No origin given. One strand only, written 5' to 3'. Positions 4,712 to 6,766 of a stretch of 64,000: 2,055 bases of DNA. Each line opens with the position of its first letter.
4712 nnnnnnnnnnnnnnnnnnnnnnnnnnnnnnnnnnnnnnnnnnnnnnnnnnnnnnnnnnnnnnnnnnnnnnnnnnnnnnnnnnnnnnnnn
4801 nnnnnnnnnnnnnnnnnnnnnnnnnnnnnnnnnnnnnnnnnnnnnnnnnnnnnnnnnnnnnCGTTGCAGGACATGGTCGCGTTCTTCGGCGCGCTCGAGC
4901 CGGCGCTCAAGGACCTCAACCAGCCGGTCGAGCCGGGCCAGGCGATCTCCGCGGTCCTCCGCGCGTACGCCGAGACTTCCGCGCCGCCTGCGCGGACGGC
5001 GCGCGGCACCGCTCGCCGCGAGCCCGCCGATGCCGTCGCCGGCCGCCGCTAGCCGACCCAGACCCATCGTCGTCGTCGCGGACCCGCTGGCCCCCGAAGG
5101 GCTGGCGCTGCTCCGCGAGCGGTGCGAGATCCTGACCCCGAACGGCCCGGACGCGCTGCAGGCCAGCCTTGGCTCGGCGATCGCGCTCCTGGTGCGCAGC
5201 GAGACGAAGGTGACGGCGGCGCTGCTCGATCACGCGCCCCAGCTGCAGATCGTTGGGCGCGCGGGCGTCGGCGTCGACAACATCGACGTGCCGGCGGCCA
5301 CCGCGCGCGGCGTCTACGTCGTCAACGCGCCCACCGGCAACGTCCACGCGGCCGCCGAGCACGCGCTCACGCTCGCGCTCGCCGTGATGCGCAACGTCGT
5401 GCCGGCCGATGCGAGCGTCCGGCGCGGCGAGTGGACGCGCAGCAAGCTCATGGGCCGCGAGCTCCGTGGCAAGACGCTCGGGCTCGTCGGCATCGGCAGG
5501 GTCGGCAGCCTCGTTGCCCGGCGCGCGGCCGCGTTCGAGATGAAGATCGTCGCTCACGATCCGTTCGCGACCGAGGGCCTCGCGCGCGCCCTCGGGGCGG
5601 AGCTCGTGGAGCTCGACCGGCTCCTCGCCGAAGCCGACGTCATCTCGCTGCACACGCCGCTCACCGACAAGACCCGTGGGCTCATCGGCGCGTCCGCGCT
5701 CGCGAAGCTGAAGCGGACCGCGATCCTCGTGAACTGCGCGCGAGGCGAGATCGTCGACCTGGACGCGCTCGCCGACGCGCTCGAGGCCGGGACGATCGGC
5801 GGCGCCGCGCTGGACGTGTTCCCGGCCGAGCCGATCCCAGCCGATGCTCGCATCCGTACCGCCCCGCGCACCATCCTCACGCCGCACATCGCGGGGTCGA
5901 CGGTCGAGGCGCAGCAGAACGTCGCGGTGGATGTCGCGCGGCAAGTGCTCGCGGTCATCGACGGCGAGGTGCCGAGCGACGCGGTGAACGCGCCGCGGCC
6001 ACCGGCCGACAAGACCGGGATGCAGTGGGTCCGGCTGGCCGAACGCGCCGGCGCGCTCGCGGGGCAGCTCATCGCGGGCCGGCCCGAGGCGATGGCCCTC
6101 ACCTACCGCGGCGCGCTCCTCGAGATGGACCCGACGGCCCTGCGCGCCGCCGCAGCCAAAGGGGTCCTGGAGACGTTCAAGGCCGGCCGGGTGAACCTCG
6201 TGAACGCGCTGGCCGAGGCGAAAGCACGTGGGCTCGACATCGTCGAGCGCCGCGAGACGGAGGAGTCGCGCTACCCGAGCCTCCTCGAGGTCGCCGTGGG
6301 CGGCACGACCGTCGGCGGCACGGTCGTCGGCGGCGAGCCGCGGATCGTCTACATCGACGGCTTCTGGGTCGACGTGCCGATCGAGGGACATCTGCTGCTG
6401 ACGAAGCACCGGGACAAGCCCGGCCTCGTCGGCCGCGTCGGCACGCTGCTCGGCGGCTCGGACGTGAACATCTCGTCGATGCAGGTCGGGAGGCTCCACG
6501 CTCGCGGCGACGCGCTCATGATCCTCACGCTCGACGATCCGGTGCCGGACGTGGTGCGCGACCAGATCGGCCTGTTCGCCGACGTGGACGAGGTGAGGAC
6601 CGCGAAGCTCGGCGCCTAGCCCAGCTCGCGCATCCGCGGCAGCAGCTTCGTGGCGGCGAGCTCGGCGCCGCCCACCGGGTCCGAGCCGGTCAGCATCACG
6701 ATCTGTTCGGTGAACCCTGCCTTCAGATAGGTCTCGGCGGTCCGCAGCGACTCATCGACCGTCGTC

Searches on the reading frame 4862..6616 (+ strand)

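Call 36: search_protein_families(library=pfam, proteins=[window:4862-6616:+], max_evalue=0.001)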
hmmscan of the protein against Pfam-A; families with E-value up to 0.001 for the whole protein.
window:4862-6616:+ (585 aa): 4 families
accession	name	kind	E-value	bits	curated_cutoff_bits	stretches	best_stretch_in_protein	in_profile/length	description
PF02826.25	2-Hacid_dh_C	-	4.9e-63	212.1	25.1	1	169-344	1-178/178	D-isomer specific 2-hydroxyacid dehydrogenase, NAD binding domain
PF00389.36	2-Hacid_dh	-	1.3e-33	116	24.6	1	70-376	1-134/134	D-isomer specific 2-hydroxyacid dehydrogenase, catalytic domain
PF19304.4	PGDH_inter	-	3e-19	69.7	27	1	388-498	4-118/119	D-3-phosphoglycerate dehydrogenase intervening domain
PF01842.31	ACT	-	1.4e-07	31.6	27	1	511-569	2-61/66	ACT domain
